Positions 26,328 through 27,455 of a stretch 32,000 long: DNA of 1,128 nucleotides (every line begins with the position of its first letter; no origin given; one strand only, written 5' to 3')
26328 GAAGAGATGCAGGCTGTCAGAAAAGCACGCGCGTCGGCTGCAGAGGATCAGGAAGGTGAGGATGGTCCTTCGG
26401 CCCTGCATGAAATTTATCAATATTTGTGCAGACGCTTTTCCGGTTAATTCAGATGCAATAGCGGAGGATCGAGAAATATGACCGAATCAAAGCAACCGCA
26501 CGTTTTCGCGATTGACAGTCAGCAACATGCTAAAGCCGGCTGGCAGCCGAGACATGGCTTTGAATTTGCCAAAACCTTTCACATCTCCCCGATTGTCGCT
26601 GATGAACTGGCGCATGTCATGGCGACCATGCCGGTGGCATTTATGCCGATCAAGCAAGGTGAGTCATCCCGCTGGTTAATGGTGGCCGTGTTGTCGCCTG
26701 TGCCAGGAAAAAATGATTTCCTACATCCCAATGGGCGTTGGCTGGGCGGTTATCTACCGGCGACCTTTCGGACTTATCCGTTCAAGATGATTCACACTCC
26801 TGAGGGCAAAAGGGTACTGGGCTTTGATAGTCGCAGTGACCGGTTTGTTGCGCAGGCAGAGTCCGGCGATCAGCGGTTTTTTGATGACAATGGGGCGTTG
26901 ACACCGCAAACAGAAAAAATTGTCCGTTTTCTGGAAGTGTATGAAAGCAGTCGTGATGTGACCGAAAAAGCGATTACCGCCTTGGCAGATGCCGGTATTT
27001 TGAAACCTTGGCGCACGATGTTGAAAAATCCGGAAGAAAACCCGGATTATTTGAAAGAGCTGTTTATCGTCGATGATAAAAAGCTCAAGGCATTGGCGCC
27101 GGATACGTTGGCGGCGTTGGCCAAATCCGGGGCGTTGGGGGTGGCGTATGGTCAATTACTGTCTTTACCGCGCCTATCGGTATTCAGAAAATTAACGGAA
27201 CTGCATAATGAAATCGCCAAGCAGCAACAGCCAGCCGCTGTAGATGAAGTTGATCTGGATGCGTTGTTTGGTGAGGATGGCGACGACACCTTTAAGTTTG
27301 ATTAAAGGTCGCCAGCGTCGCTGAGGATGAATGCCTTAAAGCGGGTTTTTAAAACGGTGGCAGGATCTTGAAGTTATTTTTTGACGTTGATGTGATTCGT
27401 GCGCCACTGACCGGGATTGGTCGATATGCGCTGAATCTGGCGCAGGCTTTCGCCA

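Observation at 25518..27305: A small-protein / PKHD-type 2OG hydroxylase / SapC-family operon embedded among T1SS cargo genes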

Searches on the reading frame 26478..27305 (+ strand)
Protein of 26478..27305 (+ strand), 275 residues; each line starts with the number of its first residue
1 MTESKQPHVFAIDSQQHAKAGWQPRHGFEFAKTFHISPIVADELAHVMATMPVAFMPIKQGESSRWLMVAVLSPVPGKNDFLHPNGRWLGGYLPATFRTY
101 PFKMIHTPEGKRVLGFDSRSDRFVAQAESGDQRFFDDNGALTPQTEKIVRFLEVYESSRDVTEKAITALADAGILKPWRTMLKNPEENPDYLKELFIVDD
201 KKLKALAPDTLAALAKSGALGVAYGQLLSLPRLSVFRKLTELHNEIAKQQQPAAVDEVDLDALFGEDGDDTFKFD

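Call 3: search_protein_families(library=pfam, proteins=[window:26478-27305:+], max_evalue=0.01)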
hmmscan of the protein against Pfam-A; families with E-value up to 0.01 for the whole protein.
window:26478-27305:+ (275 aa): 1 family
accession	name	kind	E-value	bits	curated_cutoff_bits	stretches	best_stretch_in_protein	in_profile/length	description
PF07277.16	SapC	-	1.7e-59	201.5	28.9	1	12-233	1-217/220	SapC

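Call 4: search_protein_families(library=ncbifam, proteins=[window:26478-27305:+], max_evalue=0.01)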
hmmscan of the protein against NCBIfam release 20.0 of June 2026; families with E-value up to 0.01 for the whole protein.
window:26478-27305:+ (275 aa): 0 families

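Call 8: find_homologous_proteins(query=window:26478-27302:+, max_evalue=0.001)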
Query window:26478-27302:+ (275 aa): 12 proteins with E <= 0.001 among 3743 candidates.
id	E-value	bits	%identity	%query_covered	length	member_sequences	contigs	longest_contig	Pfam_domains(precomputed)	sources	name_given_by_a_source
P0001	1.6e-182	623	100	100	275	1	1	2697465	PF07277.17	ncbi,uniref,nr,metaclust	ncbi:Peptide transport system permease protein sapC [Methylophaga frappieri]|uniref:Peptide transpor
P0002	3.1e-77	278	48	97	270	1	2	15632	PF07277.17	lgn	-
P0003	2.6e-41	160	36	99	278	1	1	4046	PF07277.17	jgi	jgi:hypothetical protein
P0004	6.2e-40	155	39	94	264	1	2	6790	PF07277.17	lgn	-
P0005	2.1e-38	150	37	91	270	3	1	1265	PF07277.17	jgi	jgi:SapC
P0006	5.4e-33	133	34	91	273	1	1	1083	PF07277.17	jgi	jgi:hypothetical protein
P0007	1.9e-30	124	31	96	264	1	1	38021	PF07277.17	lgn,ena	-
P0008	1.7e-27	115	31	89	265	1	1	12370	PF07277.17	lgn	-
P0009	7.7e-24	103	31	98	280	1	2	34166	PF07277.17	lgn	-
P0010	1.7e-20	92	31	98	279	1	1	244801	PF07277.17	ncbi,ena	-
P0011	5.0e-14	70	28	82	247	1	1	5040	PF07277.17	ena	-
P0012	1.6e-10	59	27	81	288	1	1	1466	PF07277.17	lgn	-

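Call 10: find_encoding_contigs(protein=P0002, flank=10000, max_places=3)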
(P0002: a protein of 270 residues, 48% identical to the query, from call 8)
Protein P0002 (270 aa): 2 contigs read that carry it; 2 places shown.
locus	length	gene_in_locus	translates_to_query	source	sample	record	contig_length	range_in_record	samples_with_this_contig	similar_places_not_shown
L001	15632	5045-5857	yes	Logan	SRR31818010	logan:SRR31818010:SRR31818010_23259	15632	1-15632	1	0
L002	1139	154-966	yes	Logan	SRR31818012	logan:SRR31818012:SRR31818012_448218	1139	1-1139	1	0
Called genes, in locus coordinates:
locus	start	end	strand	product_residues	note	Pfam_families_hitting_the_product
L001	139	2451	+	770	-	PF00534:Glycos_transf_1, PF13692:Glyco_trans_1_4, PF13524:Glyco_trans_1_2 (faint), PF20706:GT4-conflict, PF00534:Glycos_transf_1, PF13692:Glyco_trans_1_4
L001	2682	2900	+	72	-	PF20045:DUF6447 (weak)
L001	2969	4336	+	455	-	PF14397:ATPgrasp_ST, PF02655:ATP-grasp_3 (faint)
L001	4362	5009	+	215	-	PF13640:2OG-FeII_Oxy_3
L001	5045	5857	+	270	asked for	PF07277:SapC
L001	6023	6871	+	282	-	PF01061:ABC2_membrane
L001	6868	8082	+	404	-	PF00005:ABC_tran, PF14524:Wzt_C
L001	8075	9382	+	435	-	PF13489:Methyltransf_23, PF07021:MetW (weak), PF13847:Methyltransf_31 (weak), PF08241:Methyltransf_11, PF08242:Methyltransf_12, PF13649:Methyltransf_25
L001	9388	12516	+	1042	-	PF00534:Glycos_transf_1, PF13692:Glyco_trans_1_4, PF13439:Glyco_transf_4 (weak), PF00534:Glycos_transf_1 (weak), PF13524:Glyco_trans_1_2 (weak), PF13692:Glyco_trans_1_4, PF00535:Glycos_transf_2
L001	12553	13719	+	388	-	PF13439:Glyco_transf_4 (weak), PF00534:Glycos_transf_1, PF13692:Glyco_trans_1_4, PF20706:GT4-conflict, PF13524:Glyco_trans_1_2 (weak)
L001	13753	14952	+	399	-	PF00089:Trypsin, PF13365:Trypsin_2 (faint), PF03160:Calx-beta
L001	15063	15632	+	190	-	?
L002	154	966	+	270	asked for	PF07277:SapC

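Call 11: find_encoding_contigs(protein=P0007, flank=10000, max_places=2)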
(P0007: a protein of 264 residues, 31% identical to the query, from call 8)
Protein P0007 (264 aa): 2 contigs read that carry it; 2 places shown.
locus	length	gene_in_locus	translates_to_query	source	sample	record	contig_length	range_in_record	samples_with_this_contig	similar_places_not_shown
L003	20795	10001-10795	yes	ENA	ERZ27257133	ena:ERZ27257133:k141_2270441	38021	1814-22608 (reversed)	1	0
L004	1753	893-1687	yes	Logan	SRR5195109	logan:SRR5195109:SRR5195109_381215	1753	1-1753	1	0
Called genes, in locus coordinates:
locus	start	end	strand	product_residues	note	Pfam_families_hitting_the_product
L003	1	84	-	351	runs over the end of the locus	PF13489:Methyltransf_23, PF13847:Methyltransf_31, PF08241:Methyltransf_11, PF08242:Methyltransf_12, PF13649:Methyltransf_25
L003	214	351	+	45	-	-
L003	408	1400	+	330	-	-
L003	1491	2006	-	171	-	PF13560:HTH_31, PF01381:HTH_3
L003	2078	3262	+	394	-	PF05050:Methyltransf_21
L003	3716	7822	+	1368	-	-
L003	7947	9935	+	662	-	PF13428:TPR_14 (faint), PF14559:TPR_19 (faint), PF24575:TPR_Slam (faint), PF00515:TPR_1 (faint), PF07719:TPR_2 (faint), PF13424:TPR_12 (faint), PF00685:Sulfotransfer_1, PF13469:Sulfotransfer_3, +2 more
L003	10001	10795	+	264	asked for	PF07277:SapC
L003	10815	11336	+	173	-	-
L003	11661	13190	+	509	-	PF13489:Methyltransf_23 (weak), PF08241:Methyltransf_11 (weak), PF08242:Methyltransf_12, PF13649:Methyltransf_25, PF13847:Methyltransf_31, PF10119:MethyTransf_Reg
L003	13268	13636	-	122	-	-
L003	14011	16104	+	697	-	PF13414:TPR_11, PF13432:TPR_16, PF13414:TPR_11, PF00515:TPR_1, PF07719:TPR_2, PF13414:TPR_11, PF13432:TPR_16, PF14559:TPR_19, +27 more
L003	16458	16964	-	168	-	-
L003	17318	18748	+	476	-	-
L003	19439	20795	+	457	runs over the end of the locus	PF10282:Lactonase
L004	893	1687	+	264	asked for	PF07277:SapC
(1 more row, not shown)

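Call 12: find_encoding_contigs(protein=P0010, flank=10000, max_places=2)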
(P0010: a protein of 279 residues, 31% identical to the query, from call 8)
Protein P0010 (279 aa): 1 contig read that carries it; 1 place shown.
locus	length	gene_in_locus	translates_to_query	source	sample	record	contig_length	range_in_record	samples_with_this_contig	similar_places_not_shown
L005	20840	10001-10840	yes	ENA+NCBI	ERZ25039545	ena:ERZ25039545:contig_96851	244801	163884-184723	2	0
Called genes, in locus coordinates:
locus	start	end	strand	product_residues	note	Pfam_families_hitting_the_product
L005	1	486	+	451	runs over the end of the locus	PF00534:Glycos_transf_1, PF13692:Glyco_trans_1_4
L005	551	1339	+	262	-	PF09037:Sulphotransf, PF13469:Sulfotransfer_3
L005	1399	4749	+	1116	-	PF00501:AMP-binding, PF13193:AMP-binding_C, PF00550:PP-binding, PF00685:Sulfotransfer_1 (faint), PF13469:Sulfotransfer_3, PF18563:TubC_N, PF00668:Condensation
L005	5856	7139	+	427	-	PF00550:PP-binding, PF00975:Thioesterase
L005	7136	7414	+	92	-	-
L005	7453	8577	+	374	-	-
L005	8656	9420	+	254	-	PF01648:ACPS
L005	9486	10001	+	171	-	-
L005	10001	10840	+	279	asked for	PF07277:SapC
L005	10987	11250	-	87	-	-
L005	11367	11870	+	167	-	PF00984:UDPG_MGDP_dh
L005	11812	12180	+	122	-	PF03720:UDPG_MGDP_dh_C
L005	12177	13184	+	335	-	PF01073:3Beta_HSD, PF01370:Epimerase, PF02719:Polysacc_synt_2, PF04321:RmlD_sub_bind, PF16363:GDP_Man_Dehyd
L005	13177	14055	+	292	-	PF00459:Inositol_P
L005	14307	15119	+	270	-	-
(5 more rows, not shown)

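Call 14: search_solved_structures(query=window:26478-27302:+, max_evalue=1)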
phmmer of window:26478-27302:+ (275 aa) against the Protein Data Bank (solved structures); distinct sequences matched with E-value up to 1: 10.
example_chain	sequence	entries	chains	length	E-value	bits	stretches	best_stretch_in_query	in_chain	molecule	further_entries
3rfs_A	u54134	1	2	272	0.089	15.4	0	191-242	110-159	Internalin B, repeat modules, Variable lymphocyte receptor B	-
2o6q_A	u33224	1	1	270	0.094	15.3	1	198-245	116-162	Variable lymphocyte receptor A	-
4po4_A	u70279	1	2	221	0.28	13.8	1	194-257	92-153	Lampetra planeri VLRC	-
5b4p_A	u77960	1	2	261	0.4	13.3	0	191-242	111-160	repebody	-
4p8s_A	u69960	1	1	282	0.68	12.5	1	191-243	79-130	Reticulon-4 receptor-like 2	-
4j4l_A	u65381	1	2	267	0.71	12.5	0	202-255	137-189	Internalin B,REPEAT MODULES,Variable lymphocyte receptor B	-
4p91_A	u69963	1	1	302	0.76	12.4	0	191-243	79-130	Reticulon-4 receptor-like 2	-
3wo9_A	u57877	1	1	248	0.82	12.3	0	192-251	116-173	Variable lymphocyte receptor C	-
3m18_A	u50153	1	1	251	0.9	12.1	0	198-243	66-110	Variable lymphocyte receptor A diversity region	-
3m19_A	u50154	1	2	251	0.9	12.1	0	198-243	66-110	Variable lymphocyte receptor A diversity region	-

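Call 21: find_related_loci(query=A2, collection=genome_contigs, flank=10000)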
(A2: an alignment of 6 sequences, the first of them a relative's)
Query A2 (275 aa) in genome_contigs; peptide patterns used: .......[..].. (x = any residue, [..] = any of these).
98 stretches matched a pattern; 86 encode a relative of the query (tblastn E <= 1e-3); the best 80 are kept; 80 distinct loci.
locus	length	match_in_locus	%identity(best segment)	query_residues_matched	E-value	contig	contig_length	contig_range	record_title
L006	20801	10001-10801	38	8-275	4e-54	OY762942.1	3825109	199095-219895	MAG: uncultured Marinobacterium sp. isolate db1b8b4f-04e0-49b4-98e6-ab6172c60d6a genome assembly, chromosome: 1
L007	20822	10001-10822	37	2-274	3e-53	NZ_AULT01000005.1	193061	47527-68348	Oceanospirillum beijerinckii DSM 7166 H579DRAFT_scaffold00003.3_C, whole genome shotgun sequence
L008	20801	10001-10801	38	8-275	1e-48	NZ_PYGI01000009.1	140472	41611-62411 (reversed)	Marinobacterium halophilum strain DSM 17586 Ga0181045_109, whole genome shotgun sequence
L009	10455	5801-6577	35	17-274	1e-46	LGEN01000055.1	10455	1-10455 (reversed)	MAG: Halomonas sp. 54_146 DS1215_scaffold_105, whole genome shotgun sequence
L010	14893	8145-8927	36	7-274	7e-45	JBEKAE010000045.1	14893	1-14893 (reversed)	MAG: Candidatus Acidiferrales bacterium isolate SPRUCE 105 SPRUCE_105_45, whole genome shotgun sequence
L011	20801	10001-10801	35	7-275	6e-44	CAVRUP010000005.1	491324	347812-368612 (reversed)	MAG: uncultured Alphaproteobacteria bacterium isolate MFD02248.bin.2.61 genome assembly, contig: contig_18178, whole gen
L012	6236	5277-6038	35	12-275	7e-44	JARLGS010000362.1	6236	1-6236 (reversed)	MAG: Mycobacterium sp. isolate MAG_CO287 MetaCoAG_Bin_287_Oxic_k141_865837, whole genome shotgun sequence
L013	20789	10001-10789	34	2-274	1e-42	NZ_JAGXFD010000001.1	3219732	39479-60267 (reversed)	Modicisalibacter tunisiensis strain LIT2 NODE_1_length_3219732_cov_127.729724, whole genome shotgun sequence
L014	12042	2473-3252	34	7-274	2e-42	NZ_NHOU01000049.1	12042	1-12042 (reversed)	Salinicola salarius strain 1A01339 scaffold49, whole genome shotgun sequence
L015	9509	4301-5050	33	12-274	4e-41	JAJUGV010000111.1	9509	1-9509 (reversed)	MAG: Alcaligenaceae bacterium isolate bin46 k141_186027_length_9509_cov_76.0968, whole genome shotgun sequence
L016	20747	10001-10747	32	17-275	1e-40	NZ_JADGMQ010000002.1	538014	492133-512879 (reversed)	Aquamicrobium zhengzhouense strain cd-1 cd-1_Scf_2, whole genome shotgun sequence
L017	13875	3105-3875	33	5-275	4e-40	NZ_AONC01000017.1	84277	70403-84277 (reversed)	Imhoffiella purpurea strain AK35 contig17, whole genome shotgun sequence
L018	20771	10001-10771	34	11-274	2e-40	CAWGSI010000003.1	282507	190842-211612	MAG: uncultured Alphaproteobacteria bacterium isolate MFD05705.bin.1.155 genome assembly, contig: contig_22358, whole ge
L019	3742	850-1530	35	7-238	2e-39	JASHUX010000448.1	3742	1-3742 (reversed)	MAG: Alphaproteobacteria bacterium isolate JOPF190 JOPF_NEAR_contig_1530182, whole genome shotgun sequence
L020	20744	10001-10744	34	16-275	2e-39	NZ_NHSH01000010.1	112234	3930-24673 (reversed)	Halochromatium roseum strain DSM 18859 scaffold0010, whole genome shotgun sequence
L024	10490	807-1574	35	12-272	2e-38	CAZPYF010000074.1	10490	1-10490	MAG TPA_asm: uncultured Burkholderiaceae bacterium isolate binchicken_co173_431 genome assembly, contig: NODE_21374_leng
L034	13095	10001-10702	32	4-241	3e-36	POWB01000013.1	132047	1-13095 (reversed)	MAG: Halochromatium sp. isolate A10 NODE_13_length_132047_cov_8.469210, whole genome shotgun sequence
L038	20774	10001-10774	31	4-274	2e-35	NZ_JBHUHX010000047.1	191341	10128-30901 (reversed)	Thiorhodococcus fuscus strain KCTC 5701 platanus_K_17_124_47, whole genome shotgun sequence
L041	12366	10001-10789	30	7-274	3e-35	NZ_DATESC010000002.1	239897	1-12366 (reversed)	MAG: Marinospirillum sp. isolate SMAG_U9091 k141_379186, whole genome shotgun sequence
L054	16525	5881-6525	32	12-233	1e-32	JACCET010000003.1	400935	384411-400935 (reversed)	Alcaligenaceae bacterium strain CAII-52 NODE_3_length_400935_cov_88.273712, whole genome shotgun sequence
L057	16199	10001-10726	31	12-275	2e-32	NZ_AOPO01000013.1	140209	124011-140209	Vreelandella titanicae BH1 contig00013, whole genome shotgun sequence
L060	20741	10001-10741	32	12-268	4e-32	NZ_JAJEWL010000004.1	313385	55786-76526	Pusillimonas sp. MFBS29 MFBS29_ctg0004, whole genome shotgun sequence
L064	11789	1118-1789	32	11-242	3e-31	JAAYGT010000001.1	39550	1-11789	MAG: Alcaligenaceae bacterium isolate AS09scLD_262 2517_AS09, whole genome shotgun sequence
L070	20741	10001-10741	28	12-263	2e-24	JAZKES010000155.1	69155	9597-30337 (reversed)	MAG: Pseudomonadota bacterium isolate DC_HB_02_SPN181219-bin044_1 DCHB02SPN_B044_1_000000000155, whole genome shotgun se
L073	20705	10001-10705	26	8-249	1e-21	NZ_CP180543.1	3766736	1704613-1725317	Neptuniibacter sp. SY11_33 chromosome, complete genome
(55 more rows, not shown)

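Call 33: predict_structure(alignment_id=A1)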
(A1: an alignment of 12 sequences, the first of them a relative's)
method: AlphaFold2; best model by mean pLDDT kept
length: 275 residues; sequences in the alignment: 12
mean_pLDDT: 84.8   pTM: 0.80
mean pLDDT of the five models: 84.8, 84.2, 83.7, 83.4, 83.3
residues with pLDDT >= 90: 178; 70-90: 50; 50-70: 16; < 50: 31
segments of 3 or more residues with pLDDT < 50: 1-4, 185-187, 252-263, 265-275
pLDDT, mean of each block of 10 residues (from residue 1): 60 94 86 94 95 91 88 90 92 93 91 92 92 94 94 95 97 90 50 84 98 97 97 88 84 47 42 32
secondary structure, 60 per line:
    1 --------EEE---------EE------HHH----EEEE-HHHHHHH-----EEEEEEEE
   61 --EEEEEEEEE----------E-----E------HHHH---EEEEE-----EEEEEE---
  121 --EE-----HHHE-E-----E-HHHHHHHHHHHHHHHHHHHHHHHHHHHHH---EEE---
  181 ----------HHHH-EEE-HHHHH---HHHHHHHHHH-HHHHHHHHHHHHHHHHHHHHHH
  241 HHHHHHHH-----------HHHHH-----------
elements in order: E9-11 E36-39 H41-47 E53-60 E63-71 H95-98 E102-106 E112-117 H143-171 E175-177 H191-194 E196-198 H200-204 H208-217 H219-248 H260-264

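Call 36: search_protein_families(library=pfam, alignment_id=A3, max_evalue=0.001)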
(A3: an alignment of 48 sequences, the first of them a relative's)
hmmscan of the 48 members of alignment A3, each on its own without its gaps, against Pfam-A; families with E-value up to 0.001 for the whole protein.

A. member 1, L003:7947-9935:+ (662 aa): 12 families
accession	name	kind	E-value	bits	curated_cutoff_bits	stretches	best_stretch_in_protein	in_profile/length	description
PF13469.12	Sulfotransfer_3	-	8.5e-45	154.1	27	1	404-596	1-216/216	Sulfotransferase family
PF14559.12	TPR_19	-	6.4e-14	52.5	25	0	240-298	3-61/68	Tetratricopeptide repeat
PF13428.12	TPR_14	-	1.7e-13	50.2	23.5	0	125-166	3-44/44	Tetratricopeptide repeat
PF07719.23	TPR_2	-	2.6e-10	40.1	27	0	125-156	3-34/34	Tetratricopeptide repeat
PF13432.12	TPR_16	-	2.9e-10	40.8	32.7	1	206-262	9-65/65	Tetratricopeptide repeat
PF00685.33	Sulfotransfer_1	-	6.1e-10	39.4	22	1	404-597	3-186/255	Sulfotransferase domain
PF13431.12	TPR_17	-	2.6e-09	37.1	24.4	0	250-282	1-33/34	Tetratricopeptide repeat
PF13424.12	TPR_12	-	1.1e-08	35.6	30.1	0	55-114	8-70/77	Tetratricopeptide repeat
PF00515.34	TPR_1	-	2.9e-07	30.5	27.8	0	128-156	6-34/34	Tetratricopeptide repeat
PF24575.1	TPR_Slam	-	2.1e-05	25.3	35.2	0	222-295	9-80/104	Surface lipoprotein assembly modifier, N-terminal TPR repeats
PF13414.12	TPR_11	-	5e-05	23.3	26.8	0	240-270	6-36/42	TPR repeat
PF23914.1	TPR_CcmH_CycH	-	6.1e-05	23.3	42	0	203-261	96-154/158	Cytochrome c-type biogenesis protein H TPR domain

B. families by the number of members that match (of 48 scanned): 71 families (the first 25 are shown)
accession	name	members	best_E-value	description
PF13946.11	DUF4214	8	1.2e-20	Domain of unknown function (DUF4214)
PF10119.14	MethyTransf_Reg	4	5.6e-34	Predicted methyltransferase regulatory domain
PF13649.12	Methyltransf_25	4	1.2e-11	Methyltransferase domain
PF00353.25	HemolysinCabind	3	6.7e-14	RTX calcium-binding nonapeptide repeat (4 copies)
PF12000.14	Glyco_trans_4_3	2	3.3e-62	Glycosyl transferase family 4 group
PF07719.23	TPR_2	2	1.2e-46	Tetratricopeptide repeat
PF00515.34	TPR_1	2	1.9e-43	Tetratricopeptide repeat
PF13414.12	TPR_11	2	9.5e-42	TPR repeat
PF14559.12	TPR_19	2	3.7e-38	Tetratricopeptide repeat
PF13432.12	TPR_16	2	6.8e-37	Tetratricopeptide repeat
PF13431.12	TPR_17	2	2.1e-36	Tetratricopeptide repeat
PF13428.12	TPR_14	2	5.5e-28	Tetratricopeptide repeat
PF13424.12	TPR_12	2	5.9e-28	Tetratricopeptide repeat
PF23914.1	TPR_CcmH_CycH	2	1.7e-25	Cytochrome c-type biogenesis protein H TPR domain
PF00534.26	Glycos_transf_1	2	1.1e-21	Glycosyl transferases group 1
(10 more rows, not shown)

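Call 37: fold_search(model_id=the predicted structure, library=pdb)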
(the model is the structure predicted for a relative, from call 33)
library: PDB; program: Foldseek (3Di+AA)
matches with E <= 10: 456; with E <= 0.001: 0
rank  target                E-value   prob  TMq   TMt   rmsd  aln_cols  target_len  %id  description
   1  8en6_C                6.9e-01  0.05  0.08  0.14  14.8        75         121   11  Structure of GII.4 norovirus in complex with Nanobody 76 (released 2023-03-15)
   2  7th2_C                9.2e-01  0.04  0.08  0.14  14.2        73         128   12  Single-domain VHH intrabodies neutralize ricin toxin (released 2022-10-12)
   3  8u64_B                9.2e-01  0.03  0.14  0.09  20.5       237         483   10  Cryo-EM structure of PsBphP in Pfr state, medial PSM only (released 2024-08-21)
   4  7th2_D                9.7e-01  0.04  0.08  0.14  14.6        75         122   12  Single-domain VHH intrabodies neutralize ricin toxin (released 2022-10-12)
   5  2gsi_B                9.7e-01  0.04  0.07  0.09  14.8        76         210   12  Crystal Structure of a Murine Fab in Complex with an 11 Residue Peptide Derived from Staphylococcal Nuclease (released 2006-05-16)
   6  6we0_A                1.0e+00  0.04  0.12  0.20  15.6       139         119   10  Wheat dwarf virus Rep domain complexed with a single-stranded DNA 10-mer comprising the cleavage site (released 2020-12-16)
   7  8f6v_B                1.0e+00  0.04  0.08  0.15  15.1        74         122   11  Crystal Structure of Nanobody VHH108 Bound to Its Antigen PA14 Cif (released 2024-03-13)
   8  8zyx_F                1.0e+00  0.02  0.08  0.14  16.8       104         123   12  Neuraminidase of A/Switzerland/9715293/2013 H3N2 in complex with CAV-F6-R54S Fab (released 2025-07-02)
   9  8en6_D                1.2e+00  0.04  0.08  0.15  14.8        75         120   11  Structure of GII.4 norovirus in complex with Nanobody 76 (released 2023-03-15)
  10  4idl                  1.2e+00  0.04  0.08  0.15  15.3        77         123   13  Low melting temperature Anti-Cholera Toxin Llama VHH domain (released 2013-02-13)
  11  8owt_CCC              1.2e+00  0.04  0.09  0.15  14.9        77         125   13  SARS-CoV-2 spike RBD with A8 and H3 nanobodies bound (released 2024-05-08)
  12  7mfu_C                1.2e+00  0.03  0.08  0.14  14.7        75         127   11  Crystal structure of synthetic nanobody (Sb14+Sb68) complexes with SARS-CoV-2 receptor binding domain (released 2021-06-02)
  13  5vxk_B                1.3e+00  0.04  0.08  0.14  14.4        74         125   11  2.55 A resolution structure of IpaD from Shigella flexneri in complex with single-domain antibody JMK-H2 (released 2017-08-30)
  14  4udf_11               1.3e+00  0.03  0.08  0.14  14.6        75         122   15  STRUCTURAL BASIS OF HUMAN PARECHOVIRUS NEUTRALIZATION BY HUMAN MONOCLONAL ANTIBODIES (released 2015-07-22)
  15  7klw_C                1.3e+00  0.03  0.09  0.14  15.2        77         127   10  Crystal structure of synthetic nanobody (Sb45+Sb68) complexes with SARS-CoV-2 receptor binding domain (released 2021-02-03)
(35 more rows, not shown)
